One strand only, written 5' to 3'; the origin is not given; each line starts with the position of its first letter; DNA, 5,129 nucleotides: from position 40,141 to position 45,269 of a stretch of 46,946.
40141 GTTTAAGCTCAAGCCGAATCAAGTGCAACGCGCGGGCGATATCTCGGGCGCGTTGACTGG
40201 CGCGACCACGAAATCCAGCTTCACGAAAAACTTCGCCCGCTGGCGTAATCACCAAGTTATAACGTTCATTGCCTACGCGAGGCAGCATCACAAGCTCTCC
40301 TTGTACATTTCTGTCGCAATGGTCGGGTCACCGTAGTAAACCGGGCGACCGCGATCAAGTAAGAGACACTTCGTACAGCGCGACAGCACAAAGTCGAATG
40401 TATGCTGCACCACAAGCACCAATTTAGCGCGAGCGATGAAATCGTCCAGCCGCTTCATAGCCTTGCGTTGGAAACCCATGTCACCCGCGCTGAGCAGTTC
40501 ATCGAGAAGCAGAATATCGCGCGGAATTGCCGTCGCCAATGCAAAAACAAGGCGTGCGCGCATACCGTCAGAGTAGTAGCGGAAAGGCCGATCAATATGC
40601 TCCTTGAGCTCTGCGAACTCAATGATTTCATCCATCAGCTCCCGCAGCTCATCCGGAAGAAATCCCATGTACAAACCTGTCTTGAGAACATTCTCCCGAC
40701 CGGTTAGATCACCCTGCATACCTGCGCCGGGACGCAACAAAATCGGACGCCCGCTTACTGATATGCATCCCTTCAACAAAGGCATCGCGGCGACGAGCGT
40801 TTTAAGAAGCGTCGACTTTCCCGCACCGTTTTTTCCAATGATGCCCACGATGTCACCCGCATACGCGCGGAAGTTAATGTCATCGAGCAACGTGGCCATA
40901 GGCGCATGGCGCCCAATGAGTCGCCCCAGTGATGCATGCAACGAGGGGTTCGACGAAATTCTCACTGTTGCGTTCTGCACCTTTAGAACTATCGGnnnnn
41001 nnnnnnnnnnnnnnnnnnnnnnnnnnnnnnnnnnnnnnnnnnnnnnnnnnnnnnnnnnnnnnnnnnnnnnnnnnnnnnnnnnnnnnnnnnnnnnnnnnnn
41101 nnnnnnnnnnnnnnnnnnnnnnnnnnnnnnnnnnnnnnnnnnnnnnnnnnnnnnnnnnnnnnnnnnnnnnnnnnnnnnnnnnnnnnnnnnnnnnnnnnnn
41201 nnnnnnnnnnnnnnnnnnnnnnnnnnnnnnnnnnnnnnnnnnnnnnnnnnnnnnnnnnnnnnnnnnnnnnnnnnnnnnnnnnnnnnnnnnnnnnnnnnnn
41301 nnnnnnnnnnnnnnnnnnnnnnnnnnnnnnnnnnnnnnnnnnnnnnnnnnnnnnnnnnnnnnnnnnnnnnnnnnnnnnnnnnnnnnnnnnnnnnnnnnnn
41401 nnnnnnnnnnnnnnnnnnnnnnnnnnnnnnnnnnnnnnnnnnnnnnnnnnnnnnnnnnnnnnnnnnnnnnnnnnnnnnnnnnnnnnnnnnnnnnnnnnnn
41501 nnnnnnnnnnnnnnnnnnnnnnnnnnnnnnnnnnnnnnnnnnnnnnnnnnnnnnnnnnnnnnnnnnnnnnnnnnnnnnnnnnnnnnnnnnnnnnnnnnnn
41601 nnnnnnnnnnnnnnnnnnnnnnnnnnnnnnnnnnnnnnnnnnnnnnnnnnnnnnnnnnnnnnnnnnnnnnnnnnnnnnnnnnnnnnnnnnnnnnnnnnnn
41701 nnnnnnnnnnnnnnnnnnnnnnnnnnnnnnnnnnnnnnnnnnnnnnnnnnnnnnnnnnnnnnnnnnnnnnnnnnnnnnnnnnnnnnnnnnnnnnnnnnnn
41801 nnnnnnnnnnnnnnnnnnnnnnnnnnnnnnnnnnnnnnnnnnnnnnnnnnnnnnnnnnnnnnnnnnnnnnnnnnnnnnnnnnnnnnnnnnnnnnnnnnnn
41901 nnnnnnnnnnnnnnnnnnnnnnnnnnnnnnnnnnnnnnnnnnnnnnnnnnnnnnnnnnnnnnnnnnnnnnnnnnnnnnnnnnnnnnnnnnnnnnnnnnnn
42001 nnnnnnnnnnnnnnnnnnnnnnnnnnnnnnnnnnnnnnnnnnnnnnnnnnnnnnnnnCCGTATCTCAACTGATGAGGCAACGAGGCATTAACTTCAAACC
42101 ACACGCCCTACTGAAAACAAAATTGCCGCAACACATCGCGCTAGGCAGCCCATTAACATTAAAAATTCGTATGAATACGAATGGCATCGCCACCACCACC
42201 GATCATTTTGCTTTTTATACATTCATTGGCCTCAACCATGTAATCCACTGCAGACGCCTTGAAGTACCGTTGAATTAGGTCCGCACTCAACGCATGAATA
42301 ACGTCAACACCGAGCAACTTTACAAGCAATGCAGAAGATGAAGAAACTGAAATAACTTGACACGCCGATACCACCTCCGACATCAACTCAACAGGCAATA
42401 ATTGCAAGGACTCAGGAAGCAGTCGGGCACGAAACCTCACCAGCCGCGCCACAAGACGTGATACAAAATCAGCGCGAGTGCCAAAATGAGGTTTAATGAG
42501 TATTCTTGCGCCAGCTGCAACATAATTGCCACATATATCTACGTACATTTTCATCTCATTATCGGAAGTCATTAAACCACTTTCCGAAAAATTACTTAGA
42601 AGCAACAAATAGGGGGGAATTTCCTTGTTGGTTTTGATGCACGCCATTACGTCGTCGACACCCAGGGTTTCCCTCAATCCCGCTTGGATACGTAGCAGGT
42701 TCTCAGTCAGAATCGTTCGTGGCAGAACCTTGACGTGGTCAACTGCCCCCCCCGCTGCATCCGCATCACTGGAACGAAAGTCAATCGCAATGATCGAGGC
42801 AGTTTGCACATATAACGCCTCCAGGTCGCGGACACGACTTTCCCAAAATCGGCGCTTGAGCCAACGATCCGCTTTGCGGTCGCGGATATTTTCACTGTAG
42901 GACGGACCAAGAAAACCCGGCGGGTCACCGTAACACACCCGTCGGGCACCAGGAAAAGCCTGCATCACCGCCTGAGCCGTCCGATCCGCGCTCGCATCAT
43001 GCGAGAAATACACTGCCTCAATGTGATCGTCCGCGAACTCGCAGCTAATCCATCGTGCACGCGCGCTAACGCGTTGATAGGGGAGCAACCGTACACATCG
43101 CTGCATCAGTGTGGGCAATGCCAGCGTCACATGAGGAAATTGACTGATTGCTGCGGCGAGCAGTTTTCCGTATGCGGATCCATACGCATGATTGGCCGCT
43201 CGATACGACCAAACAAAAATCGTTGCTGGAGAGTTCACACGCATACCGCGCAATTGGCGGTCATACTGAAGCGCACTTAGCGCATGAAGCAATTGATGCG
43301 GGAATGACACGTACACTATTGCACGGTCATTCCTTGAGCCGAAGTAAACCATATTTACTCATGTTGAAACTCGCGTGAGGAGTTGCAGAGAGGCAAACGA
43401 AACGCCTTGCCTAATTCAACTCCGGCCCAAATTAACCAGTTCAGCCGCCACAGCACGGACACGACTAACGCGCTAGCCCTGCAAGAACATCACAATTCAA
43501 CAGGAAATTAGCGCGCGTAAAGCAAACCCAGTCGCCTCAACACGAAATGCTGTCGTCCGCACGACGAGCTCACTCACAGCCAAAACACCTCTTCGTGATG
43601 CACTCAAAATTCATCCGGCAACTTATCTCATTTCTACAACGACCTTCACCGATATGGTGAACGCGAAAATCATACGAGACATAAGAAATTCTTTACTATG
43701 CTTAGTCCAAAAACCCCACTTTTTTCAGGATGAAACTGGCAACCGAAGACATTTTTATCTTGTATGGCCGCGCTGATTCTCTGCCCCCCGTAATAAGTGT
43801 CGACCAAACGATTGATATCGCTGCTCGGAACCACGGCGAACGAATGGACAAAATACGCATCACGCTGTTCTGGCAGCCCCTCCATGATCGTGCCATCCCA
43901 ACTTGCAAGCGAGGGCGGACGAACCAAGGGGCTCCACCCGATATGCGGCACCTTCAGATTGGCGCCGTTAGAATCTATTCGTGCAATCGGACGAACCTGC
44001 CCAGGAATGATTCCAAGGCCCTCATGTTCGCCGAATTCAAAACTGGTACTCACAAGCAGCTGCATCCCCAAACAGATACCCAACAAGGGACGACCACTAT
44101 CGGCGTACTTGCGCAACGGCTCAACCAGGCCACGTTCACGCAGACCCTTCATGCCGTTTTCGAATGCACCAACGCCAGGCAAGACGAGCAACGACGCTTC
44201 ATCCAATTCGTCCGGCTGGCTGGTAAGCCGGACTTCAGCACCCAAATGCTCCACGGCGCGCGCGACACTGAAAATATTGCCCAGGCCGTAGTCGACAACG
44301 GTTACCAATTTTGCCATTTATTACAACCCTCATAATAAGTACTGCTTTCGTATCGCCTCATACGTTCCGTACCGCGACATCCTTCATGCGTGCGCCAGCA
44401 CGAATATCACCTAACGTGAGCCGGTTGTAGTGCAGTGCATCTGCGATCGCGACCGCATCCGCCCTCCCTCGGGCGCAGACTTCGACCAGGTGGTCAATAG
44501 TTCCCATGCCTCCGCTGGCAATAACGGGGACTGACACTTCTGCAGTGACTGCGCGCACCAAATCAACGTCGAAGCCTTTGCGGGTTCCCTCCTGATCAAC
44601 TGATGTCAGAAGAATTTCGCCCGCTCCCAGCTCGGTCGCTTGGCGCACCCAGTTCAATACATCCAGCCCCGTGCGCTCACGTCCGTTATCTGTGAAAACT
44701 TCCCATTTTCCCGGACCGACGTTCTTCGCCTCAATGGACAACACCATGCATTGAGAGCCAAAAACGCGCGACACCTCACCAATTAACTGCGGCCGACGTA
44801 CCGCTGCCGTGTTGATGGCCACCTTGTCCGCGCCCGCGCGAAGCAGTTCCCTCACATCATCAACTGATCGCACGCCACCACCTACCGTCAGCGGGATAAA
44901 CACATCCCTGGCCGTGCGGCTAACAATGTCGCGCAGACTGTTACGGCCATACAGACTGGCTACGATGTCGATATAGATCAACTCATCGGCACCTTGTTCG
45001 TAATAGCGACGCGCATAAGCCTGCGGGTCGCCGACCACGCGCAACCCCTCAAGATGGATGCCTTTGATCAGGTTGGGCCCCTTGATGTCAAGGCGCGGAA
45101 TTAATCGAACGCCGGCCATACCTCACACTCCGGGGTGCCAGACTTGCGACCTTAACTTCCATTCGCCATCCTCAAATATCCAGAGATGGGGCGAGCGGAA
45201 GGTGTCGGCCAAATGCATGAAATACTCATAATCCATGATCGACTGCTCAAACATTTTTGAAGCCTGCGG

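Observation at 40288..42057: Wzt-type ABC ATPase with inverted domain order (about 350-aa unknown N-terminal domain, NBD at the C-terminus)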

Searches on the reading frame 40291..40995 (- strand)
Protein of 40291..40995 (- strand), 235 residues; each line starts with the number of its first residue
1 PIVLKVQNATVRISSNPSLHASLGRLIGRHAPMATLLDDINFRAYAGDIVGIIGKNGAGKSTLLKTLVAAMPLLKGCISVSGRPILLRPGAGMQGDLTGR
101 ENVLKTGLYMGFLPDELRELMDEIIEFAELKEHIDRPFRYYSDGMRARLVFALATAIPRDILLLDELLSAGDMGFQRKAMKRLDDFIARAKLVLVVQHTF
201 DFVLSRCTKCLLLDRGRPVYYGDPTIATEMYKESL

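Call 33: find_homologous_proteins(query=window:40291-40995:-, max_evalue=1e-20)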
Query seq(235 aa) (235 aa): 4105 proteins with E <= 1e-20 among 8000 candidates; the best 120 are listed.
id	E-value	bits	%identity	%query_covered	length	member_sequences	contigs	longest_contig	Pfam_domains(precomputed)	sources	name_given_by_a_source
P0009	5.4e-91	322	62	99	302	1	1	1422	PF00005.34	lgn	-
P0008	2.0e-80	288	92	61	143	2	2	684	-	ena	-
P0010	3.6e-74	267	72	70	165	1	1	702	-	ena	-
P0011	3.4e-66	241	47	97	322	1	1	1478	PF00005.34,PF13304.13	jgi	jgi:ABC-type polysaccharide/polyol phosphate transport system ATPase subunit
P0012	1.1e-65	240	77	57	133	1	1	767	-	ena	-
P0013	1.0e-63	233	51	85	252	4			PF00005.34,PF13476.13,PF13304.13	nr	nr:ABC transporter ATP-binding protein [Candidatus Dependentiae bacterium]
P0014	1.1e-62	230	47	97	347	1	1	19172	PF00005.34,PF00004.36,PF13304.13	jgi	jgi:ABC-type polysaccharide/polyol phosphate transport system ATPase subunit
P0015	4.7e-61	224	52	84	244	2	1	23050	PF00005.34,PF13304.13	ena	-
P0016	1.2e-58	217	50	85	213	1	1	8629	PF00005.34,PF13476.13,PF13304.13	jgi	jgi:ABC-type polysaccharide/polyol phosphate transport system ATPase subunit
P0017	8.0e-58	214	50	93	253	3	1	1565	PF00005.34,PF13304.13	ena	-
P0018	6.0e-56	208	44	99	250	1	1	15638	PF00005.34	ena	-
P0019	1.5e-50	190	48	77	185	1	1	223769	PF00005.34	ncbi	-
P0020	5.1e-48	182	44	97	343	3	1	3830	PF00005.34,PF13304.13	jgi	jgi:ABC-type polysaccharide/polyol phosphate transport system ATPase subunit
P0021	5.2e-48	182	43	94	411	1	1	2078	PF14524.13,PF00005.34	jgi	-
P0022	3.4e-47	179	44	85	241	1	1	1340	PF00005.34,PF13304.13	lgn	-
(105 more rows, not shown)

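Call 44: find_encoding_contigs(protein=P0014, flank=10000, max_places=2)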
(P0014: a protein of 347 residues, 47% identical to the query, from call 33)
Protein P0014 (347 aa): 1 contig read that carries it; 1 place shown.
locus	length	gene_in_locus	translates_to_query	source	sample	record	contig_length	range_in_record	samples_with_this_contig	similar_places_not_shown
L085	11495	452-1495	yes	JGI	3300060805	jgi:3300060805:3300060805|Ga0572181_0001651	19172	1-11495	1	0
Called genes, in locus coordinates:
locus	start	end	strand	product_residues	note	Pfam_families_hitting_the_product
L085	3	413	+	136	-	?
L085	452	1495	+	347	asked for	PF00005:ABC_tran, PF00004:AAA (faint), PF13304:AAA_21 (faint)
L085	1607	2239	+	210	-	PF17836:PglD_N, PF00132:Hexapep (faint)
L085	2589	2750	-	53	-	-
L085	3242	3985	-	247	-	-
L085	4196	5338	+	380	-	PF13439:Glyco_transf_4, PF13579:Glyco_trans_4_4 (weak), PF00534:Glycos_transf_1, PF13692:Glyco_trans_1_4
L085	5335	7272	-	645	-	PF13522:GATase_6, PF13537:GATase_7, PF00733:Asn_synthase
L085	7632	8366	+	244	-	PF02348:CTP_transf_3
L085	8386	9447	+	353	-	PF03102:NeuB, PF08666:SAF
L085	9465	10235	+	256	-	PF13489:Methyltransf_23, PF13847:Methyltransf_31, PF08241:Methyltransf_11, PF08242:Methyltransf_12, PF13649:Methyltransf_25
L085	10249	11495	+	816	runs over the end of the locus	-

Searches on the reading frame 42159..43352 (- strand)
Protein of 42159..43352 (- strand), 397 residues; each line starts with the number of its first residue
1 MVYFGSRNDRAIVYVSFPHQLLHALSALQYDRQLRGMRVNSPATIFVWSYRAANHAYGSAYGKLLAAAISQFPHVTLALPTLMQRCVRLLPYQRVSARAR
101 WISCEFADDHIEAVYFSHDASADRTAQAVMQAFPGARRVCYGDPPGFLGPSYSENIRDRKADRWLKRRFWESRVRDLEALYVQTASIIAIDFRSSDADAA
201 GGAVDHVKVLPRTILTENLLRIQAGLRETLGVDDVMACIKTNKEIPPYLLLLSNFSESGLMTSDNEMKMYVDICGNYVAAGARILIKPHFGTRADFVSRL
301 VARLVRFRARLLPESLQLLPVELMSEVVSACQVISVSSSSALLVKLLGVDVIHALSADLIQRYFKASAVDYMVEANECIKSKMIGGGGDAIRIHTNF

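Call 3: search_protein_families(library=pfam, proteins=[window:42159-43352:-], max_evalue=0.01)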
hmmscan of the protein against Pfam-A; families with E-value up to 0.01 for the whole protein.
window:42159-43352:- (397 aa): 1 family
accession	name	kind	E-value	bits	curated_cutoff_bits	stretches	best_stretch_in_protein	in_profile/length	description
PF07388.17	A-2_8-polyST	-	8.3e-05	22.7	23.3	1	249-340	209-299/316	Alpha-2,8-polysialyltransferase (POLYST)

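Call 4: search_protein_families(library=ncbifam, proteins=[window:42159-43352:-], max_evalue=0.01)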
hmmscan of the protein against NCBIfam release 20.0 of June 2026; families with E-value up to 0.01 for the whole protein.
window:42159-43352:- (397 aa): 0 families

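Call 61: search_solved_structures(query=window:42159-43352:-, max_evalue=1)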
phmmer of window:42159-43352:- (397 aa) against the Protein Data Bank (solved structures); distinct sequences matched with E-value up to 1: 0.

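Call 79: search_protein_families(library=pfam, proteins=[window:42159-43352:-], max_evalue=5)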
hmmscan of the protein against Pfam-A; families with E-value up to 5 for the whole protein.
window:42159-43352:- (397 aa): 1 family
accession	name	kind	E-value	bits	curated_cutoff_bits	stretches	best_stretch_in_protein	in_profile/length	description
PF07388.17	A-2_8-polyST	-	8.3e-05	22.7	23.3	1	249-340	209-299/316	Alpha-2,8-polysialyltransferase (POLYST)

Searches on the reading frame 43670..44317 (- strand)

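Call 3: search_protein_families(library=pfam, proteins=[window:43670-44317:-], max_evalue=0.01)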
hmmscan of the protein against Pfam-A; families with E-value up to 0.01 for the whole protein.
window:43670-44317:- (215 aa): 4 families
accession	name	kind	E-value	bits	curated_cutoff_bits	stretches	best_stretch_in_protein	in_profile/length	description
PF00117.34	GATase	-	5.2e-22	78.9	22.8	1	7-212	2-187/190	Glutamine amidotransferase class-I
PF07685.20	GATase_3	-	5.5e-09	36.4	27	1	27-112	25-119/196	CobB/CobQ-like glutamine amidotransferase domain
PF01174.25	SNO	-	1.2e-06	28.9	27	1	15-103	8-95/188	SNO glutamine amidotransferase family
PF07722.19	Peptidase_C26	-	0.00079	19.7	20.5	0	66-89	96-119/219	Peptidase C26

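Call 4: search_protein_families(library=ncbifam, proteins=[window:43670-44317:-], max_evalue=0.01)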
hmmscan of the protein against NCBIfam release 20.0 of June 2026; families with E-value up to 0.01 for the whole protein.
window:43670-44317:- (215 aa): 24 families
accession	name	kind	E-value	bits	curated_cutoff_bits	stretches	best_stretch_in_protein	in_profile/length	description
TIGR01855.1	IMP_synth_hisH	equivalog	1e-57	195.1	105.4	1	5-212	1-196/198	imidazole glycerol phosphate synthase subunit HisH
NF010608.0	PRK14004.1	equivalog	6e-41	140.5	216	1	5-214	2-209/210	imidazole glycerol phosphate synthase subunit HisH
TIGR03800.1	PLP_synth_Pdx2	equivalog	1.1e-10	41.7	105.55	1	16-95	12-90/184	pyridoxal 5'-phosphate synthase glutaminase subunit PdxT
NF001975.0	PRK00758.1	equivalog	7.1e-10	38.8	198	2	5-90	4-83/185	GMP synthase subunit A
TIGR00888.1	guaA_Nterm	equivalog_domain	9.2e-10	38.2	172.15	2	7-90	3-85/188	glutamine-hydrolyzing GMP synthase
NF001989.1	PRK00784.1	equivalog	1.1e-09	37.5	273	1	25-104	271-355/480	cobyric acid synthase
NF005849.0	PRK07765.1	equivalog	2.1e-06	27.1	308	0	42-88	49-89/219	aminodeoxychorismate/anthranilate synthase component II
NF006562.0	PRK09065.1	equivalog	3.1e-06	26.9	205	0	67-89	82-104/242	glutamine amidotransferase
NF005367.0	PRK06895.1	equivalog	3.9e-06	26.9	265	1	141-212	112-186/190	anthranilate synthase component II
TIGR00566.1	trpG_papA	subfamily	4.7e-06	26.5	121.05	0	181-212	158-190/192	glutamine amidotransferase of anthranilate synthase or aminodeoxychorismate synthase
NF000848.1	PRK00074.1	equivalog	7.7e-06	24.8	400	0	144-213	114-185/512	glutamine-hydrolyzing GMP synthase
TIGR01737.1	FGAM_synth_I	equivalog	2.4e-05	23.8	177.8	1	17-91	16-94/228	phosphoribosylformylglycinamidine synthase I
NF005458.0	PRK07053.1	equivalog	0.00013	21.4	250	1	20-89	28-97/234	glutamine amidotransferase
NF002957.0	PRK03619.1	equivalog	0.00015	21.2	212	1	17-92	16-96/222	phosphoribosylformylglycinamidine synthase subunit PurQ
TIGR00313.1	cobQ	equivalog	0.00029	19.8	309.9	1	27-96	271-340/477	cobyric acid synthase CobQ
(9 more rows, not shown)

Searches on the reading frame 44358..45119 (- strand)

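Call 3: search_protein_families(library=pfam, proteins=[window:44358-45119:-], max_evalue=0.01)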
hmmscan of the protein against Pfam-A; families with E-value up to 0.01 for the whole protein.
window:44358-45119:- (253 aa): 7 families
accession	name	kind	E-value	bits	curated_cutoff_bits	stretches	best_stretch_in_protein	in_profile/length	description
PF00977.27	His_biosynth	-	1.4e-68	231.2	23.6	1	5-234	1-227/228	Histidine biosynthesis protein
PF01180.27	DHO_dh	-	8.7e-07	28.9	27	1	66-107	234-273/291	Dihydroorotate dehydrogenase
PF01207.24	Dus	-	8.7e-06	25.5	20.4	0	70-118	180-229/311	Dihydrouridine synthase (Dus)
PF03060.21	NMO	-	1.2e-05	25.3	28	1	185-228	182-224/331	Nitronate monooxygenase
PF02581.23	TMP-TENI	-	3.8e-05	23.6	27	0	161-227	116-178/180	Thiamine monophosphate synthase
PF05690.20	ThiG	-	0.00015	21.6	23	0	66-107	167-208/247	Thiazole biosynthesis protein ThiG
PF04309.18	G3P_antiterm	-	0.002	18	27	0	64-103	129-168/173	Glycerol-3-phosphate responsive antiterminator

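Call 4: search_protein_families(library=ncbifam, proteins=[window:44358-45119:-], max_evalue=0.01)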
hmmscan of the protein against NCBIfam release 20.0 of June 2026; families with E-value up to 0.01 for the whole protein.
window:44358-45119:- (253 aa): 32 families (the best 25 are shown)
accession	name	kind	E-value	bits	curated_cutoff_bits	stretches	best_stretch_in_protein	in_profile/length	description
TIGR03572.1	WbuZ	equivalog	1.4e-87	292.9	299.7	1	1-231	1-232/232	glycosyl amidation-associated protein WbuZ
TIGR00735.1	hisF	equivalog_domain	3.6e-85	285.3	294.55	1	4-251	4-254/254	imidazole glycerol phosphate synthase subunit HisF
NF038364.1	AglZ_HisF2_fam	equivalog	4.5e-60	203.1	310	1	4-228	3-227/248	AglZ/HisF2 family acetamidino modification protein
NF010112.0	PRK13585.1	equivalog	1.5e-44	152.4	243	1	5-239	4-234/241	1-(5-phosphoribosyl)-5-[(5-phosphoribosylamino)methylideneamino]imidazole-4-carboxamide isomerase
TIGR00007.1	TIGR00007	equivalog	4.8e-35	121.2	228.95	1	7-237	2-229/231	1-(5-phosphoribosyl)-5-[(5-phosphoribosylamino)methylideneamino]imidazole-4-carboxamide isomerase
TIGR01919.1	hisA-trpF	equivalog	2.4e-22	79.7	306.45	1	30-239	31-238/243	bifunctional 1-(5-phosphoribosyl)-5-((5-phosphoribosylamino)methylideneamino)imidazole-4-carboxamide isomerase/phosphoribosylanthranilate is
NF010113.0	PRK13586.1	equivalog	2.1e-18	66.8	238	1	6-218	4-211/232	1-(5-phosphoribosyl)-5-((5-phosphoribosylamino)methylideneamino)imidazole-4-carboxamide isomerase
NF010114.0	PRK13587.1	equivalog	4.7e-15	55.9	305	1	50-217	52-213/234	1-(5-phosphoribosyl)-5-((5-phosphoribosylamino)methylideneamino)imidazole-4-carboxamide isomerase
NF003156.0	PRK04128.1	equivalog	3.9e-14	53.1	285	1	7-241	5-226/231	1-(5-phosphoribosyl)-5-((5-phosphoribosylamino)methylideneamino)imidazole-4-carboxamide isomerase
TIGR02129.1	hisA_euk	equivalog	4.6e-10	39.6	229.3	1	76-221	79-230/255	phosphoribosylformimino-5-aminoimidazole carboxamide ribotide isomerase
NF005574.0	PRK07259.1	equivalog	5.1e-10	38.7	269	2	66-118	229-281/304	dihydroorotate dehydrogenase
TIGR00734.1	hisAF_rel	hypoth_equivalog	6.6e-09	35.9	179.85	1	28-231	34-218/221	HisA/HisF family protein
TIGR01037.2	pyrD_sub1_fam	subfamily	2.3e-08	33.5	270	1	69-118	229-278/300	dihydroorotate dehydrogenase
NF003198.0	PRK04169.1-2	subfamily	2.4e-08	33.4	247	1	64-112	187-235/249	geranylgeranylglyceryl/heptaprenylglyceryl phosphate synthase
NF010712.0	PRK14114.1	equivalog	2.8e-08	33.5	327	1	76-211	75-203/241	1-(5-phosphoribosyl)-5-((5-phosphoribosylamino)methylideneamino)imidazole-4-carboxamide isomerase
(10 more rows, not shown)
